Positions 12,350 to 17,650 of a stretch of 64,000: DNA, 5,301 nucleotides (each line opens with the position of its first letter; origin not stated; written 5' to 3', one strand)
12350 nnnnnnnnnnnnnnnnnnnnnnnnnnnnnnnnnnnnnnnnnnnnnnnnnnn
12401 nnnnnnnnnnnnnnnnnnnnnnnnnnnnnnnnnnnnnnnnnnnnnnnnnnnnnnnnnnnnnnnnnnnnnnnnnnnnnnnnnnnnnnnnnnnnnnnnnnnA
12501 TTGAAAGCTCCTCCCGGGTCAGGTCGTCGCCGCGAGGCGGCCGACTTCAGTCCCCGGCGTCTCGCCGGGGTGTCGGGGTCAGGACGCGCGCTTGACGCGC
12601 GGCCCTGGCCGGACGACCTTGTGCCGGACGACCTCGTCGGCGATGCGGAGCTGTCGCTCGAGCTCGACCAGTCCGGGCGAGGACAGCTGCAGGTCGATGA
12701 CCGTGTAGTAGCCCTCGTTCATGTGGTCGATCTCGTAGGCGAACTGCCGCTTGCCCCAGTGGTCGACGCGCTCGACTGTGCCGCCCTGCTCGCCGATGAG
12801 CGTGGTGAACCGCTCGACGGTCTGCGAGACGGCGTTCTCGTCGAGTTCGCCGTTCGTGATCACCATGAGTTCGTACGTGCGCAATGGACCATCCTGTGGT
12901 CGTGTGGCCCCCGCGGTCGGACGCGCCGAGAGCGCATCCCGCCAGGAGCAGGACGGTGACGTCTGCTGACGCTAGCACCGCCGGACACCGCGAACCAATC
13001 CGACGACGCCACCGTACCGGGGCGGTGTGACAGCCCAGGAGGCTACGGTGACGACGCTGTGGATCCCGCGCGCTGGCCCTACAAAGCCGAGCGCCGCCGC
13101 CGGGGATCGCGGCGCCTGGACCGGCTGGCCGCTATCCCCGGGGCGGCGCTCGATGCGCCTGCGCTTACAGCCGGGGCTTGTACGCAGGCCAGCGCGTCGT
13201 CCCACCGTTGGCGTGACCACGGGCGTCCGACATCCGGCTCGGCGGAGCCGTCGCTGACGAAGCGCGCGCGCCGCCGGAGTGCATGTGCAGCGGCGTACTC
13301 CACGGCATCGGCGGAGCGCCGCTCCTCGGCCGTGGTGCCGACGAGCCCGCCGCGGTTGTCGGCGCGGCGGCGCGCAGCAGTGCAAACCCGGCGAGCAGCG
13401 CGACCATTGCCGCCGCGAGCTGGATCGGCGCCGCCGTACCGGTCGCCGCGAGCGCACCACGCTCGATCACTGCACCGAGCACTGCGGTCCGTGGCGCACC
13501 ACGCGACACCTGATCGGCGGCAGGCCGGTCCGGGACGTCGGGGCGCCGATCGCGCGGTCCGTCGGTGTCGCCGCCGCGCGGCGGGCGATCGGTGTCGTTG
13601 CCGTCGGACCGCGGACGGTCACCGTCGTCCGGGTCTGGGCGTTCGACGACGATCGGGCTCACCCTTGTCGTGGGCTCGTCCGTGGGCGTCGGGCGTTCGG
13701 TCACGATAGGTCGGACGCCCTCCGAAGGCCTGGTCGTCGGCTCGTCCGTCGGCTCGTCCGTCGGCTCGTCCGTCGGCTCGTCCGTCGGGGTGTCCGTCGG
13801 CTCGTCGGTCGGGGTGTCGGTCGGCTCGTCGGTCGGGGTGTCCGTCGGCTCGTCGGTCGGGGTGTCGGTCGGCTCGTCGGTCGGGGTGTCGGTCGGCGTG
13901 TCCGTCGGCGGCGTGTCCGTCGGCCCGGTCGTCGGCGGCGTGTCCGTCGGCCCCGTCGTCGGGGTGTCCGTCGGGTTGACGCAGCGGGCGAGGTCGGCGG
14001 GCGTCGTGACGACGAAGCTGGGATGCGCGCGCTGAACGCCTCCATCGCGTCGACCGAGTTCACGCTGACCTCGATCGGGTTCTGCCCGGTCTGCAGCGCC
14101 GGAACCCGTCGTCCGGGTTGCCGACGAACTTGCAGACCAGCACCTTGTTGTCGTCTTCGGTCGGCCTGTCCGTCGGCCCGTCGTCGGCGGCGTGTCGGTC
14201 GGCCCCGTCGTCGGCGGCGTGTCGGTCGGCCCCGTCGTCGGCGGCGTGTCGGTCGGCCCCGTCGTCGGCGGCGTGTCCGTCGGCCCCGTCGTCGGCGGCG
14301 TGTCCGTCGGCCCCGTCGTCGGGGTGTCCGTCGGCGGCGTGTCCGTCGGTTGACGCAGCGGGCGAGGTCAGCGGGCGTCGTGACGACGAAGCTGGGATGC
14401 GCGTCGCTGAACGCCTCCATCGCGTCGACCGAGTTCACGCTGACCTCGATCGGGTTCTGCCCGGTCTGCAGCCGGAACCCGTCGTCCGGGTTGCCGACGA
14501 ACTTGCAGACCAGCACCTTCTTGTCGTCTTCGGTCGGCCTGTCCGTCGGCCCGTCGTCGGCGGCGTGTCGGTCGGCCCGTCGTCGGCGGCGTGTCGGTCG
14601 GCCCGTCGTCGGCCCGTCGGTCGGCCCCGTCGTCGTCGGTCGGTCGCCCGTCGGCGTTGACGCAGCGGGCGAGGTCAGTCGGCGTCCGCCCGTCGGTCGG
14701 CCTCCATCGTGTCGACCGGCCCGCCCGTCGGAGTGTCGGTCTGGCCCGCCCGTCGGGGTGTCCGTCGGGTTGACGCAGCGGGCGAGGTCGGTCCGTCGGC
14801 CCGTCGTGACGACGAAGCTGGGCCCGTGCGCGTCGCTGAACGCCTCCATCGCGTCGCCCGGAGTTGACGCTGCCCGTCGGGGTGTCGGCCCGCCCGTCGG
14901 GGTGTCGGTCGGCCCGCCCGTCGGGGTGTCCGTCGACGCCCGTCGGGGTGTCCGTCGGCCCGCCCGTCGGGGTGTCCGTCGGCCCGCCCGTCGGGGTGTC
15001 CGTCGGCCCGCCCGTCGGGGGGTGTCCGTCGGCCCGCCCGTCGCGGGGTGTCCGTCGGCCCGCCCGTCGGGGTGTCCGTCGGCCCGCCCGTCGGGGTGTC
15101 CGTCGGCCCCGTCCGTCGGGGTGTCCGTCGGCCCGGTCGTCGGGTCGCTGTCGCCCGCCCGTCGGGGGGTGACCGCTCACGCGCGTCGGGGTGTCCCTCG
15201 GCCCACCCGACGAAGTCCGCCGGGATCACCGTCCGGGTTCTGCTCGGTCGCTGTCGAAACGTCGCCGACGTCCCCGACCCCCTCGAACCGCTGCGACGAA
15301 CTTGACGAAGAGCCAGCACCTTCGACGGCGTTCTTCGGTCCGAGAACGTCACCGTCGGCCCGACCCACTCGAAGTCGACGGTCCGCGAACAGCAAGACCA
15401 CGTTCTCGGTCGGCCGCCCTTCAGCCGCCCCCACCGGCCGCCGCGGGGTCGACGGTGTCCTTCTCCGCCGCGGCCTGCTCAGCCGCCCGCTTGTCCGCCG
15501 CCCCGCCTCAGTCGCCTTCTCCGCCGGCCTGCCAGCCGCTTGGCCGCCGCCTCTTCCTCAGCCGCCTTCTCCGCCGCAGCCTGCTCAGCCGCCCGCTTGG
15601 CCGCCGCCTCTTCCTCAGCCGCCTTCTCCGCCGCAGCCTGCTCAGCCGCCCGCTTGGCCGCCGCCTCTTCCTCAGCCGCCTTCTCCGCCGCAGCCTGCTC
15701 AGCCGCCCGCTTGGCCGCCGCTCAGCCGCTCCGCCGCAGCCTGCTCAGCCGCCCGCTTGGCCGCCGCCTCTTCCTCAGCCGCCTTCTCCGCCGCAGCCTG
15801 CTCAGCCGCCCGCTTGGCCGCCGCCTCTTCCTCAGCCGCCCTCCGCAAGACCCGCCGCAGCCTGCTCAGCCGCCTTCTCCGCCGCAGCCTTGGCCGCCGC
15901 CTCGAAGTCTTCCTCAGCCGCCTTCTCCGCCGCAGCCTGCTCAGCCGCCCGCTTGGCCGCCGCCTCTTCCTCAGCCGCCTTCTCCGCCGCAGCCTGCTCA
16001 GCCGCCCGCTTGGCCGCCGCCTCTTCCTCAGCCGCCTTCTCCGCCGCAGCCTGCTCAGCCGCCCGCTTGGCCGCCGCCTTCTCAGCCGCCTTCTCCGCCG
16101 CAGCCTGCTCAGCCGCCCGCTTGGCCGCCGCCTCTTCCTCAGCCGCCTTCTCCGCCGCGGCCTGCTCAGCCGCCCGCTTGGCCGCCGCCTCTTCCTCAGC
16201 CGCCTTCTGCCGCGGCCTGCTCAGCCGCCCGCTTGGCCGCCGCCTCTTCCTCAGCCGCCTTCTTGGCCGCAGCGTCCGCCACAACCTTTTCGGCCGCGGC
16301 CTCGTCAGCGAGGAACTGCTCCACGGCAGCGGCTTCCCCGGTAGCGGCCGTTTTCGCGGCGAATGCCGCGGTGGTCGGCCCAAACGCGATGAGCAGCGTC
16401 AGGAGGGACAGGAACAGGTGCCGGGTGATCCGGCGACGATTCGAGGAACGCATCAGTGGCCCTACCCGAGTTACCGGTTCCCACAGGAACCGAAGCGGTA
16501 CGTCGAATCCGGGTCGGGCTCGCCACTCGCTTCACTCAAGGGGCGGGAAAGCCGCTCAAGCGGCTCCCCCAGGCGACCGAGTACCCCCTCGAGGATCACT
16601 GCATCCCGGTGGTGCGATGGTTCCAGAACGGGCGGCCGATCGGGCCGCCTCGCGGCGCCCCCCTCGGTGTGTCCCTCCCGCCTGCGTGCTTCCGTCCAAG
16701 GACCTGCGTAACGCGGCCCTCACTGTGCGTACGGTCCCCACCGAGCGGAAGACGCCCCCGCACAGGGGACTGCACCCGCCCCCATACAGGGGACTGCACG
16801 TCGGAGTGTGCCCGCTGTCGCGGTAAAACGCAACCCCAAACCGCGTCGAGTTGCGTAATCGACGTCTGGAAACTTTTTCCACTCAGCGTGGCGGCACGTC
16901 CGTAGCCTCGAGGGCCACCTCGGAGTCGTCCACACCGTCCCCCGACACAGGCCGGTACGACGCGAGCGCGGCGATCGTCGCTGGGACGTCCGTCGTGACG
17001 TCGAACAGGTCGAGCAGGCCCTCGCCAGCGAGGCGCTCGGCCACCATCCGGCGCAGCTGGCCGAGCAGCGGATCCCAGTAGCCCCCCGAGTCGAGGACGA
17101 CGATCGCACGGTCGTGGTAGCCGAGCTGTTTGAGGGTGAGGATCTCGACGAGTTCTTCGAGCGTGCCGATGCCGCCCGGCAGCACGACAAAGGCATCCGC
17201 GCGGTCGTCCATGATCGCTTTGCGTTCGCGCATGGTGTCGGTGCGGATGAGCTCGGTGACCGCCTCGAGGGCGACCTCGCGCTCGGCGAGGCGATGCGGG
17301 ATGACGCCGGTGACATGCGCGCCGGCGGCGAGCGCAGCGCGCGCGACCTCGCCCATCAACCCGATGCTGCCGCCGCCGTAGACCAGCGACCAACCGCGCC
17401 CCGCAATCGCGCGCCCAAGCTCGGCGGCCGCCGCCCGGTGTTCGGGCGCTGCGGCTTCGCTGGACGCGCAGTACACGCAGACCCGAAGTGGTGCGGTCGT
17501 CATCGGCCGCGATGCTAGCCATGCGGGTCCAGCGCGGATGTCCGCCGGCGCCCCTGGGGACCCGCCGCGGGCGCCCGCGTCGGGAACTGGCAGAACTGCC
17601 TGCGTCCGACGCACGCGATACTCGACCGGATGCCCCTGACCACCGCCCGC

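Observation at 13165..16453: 3.3-kb modular, apparently sortase-anchored surface-protein locus shattered into at least 7 reading-frame pieces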

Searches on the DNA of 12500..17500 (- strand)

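Call 66: search_rna_families(source=window, start=12500, end=17500, threshold=gathering)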
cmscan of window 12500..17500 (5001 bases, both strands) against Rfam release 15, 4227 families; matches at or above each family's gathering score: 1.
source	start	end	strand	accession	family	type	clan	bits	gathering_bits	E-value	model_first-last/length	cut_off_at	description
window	16503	16615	-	RF03170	c-di-GMP-II-GCG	Cis-reg; riboswitch;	CL00127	54.7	47.9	2.8e-08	1-85/85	no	c-di-GMP-II-GCG riboswitch aptamer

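Call 83: search_rna_families(sources=[L161, L164, L165, L166, L002, L003, L007, L009], threshold=gathering)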
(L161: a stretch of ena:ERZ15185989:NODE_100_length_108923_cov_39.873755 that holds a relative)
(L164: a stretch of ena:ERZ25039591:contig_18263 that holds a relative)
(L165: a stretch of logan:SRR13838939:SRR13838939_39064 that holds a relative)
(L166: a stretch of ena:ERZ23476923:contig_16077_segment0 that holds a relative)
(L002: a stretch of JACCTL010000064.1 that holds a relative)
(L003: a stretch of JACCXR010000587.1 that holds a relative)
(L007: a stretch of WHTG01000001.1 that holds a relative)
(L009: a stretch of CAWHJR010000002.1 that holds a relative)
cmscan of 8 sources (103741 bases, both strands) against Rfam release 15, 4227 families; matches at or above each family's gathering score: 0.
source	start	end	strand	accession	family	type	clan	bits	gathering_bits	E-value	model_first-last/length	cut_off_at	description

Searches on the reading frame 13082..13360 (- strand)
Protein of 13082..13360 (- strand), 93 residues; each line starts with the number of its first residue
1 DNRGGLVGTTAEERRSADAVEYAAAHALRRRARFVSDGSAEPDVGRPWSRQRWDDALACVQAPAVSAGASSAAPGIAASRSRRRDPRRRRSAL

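Call 62: search_protein_families(library=pfam, max_evalue=10, proteins=[window:13082-13360:-])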
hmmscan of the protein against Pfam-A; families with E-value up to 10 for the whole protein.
seq(93 aa): 0 families

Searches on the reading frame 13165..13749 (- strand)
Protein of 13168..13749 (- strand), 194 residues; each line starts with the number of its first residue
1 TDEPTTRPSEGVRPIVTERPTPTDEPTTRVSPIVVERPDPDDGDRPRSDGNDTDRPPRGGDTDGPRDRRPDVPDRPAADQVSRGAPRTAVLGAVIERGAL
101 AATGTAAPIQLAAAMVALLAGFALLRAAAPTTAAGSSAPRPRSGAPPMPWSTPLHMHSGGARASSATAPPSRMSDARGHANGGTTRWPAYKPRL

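Call 12: search_protein_families(library=ncbifam, max_evalue=1, proteins=[window:13168-13749:-])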
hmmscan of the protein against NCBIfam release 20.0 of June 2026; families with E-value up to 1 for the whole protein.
seq(194 aa): 1 family
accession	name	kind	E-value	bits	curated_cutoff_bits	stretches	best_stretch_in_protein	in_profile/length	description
NF058583.1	LAXTG_small_WW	exception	0.5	10.1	65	1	98-128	16-46/54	LAXTG motif-containing small protein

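Call 65: search_protein_families(library=pfam, max_evalue=0.1, proteins=[window:13165-13704:-])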
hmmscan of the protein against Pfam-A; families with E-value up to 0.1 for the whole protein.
window:13165-13704:- (179 aa): 0 families

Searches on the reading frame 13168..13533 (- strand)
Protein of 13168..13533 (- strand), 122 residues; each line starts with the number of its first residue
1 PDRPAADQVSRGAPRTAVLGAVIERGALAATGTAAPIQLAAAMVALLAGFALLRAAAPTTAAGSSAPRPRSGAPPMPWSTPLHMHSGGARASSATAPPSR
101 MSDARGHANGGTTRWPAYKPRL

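Call 87: search_protein_families(library=ncbifam, max_evalue=10, proteins=[window:13168-13533:-])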
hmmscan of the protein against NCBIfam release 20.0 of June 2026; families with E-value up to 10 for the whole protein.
seq(122 aa): 1 family
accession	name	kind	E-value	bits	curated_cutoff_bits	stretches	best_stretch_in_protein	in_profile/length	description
NF058583.1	LAXTG_small_WW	exception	0.21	11.3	65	1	26-56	16-46/54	LAXTG motif-containing small protein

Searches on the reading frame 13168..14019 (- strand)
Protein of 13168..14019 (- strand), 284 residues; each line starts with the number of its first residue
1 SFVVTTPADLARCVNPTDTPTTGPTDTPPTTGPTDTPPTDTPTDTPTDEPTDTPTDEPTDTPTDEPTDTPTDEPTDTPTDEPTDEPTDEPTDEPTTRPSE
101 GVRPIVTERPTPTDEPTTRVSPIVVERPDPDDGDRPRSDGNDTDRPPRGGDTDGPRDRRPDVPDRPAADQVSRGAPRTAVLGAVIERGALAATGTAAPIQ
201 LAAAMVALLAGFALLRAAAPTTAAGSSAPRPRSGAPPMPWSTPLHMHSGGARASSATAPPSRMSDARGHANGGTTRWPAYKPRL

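Call 8: search_protein_families(library=pfam, max_evalue=1, proteins=[window:13168-14019:-])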
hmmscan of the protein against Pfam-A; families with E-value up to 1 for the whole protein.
seq(284 aa): 1 family
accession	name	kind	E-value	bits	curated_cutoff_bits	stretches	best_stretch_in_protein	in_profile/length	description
PF04886.17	PT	-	3.2e-09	36.6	26.2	1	65-100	1-36/36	PT disordered repeat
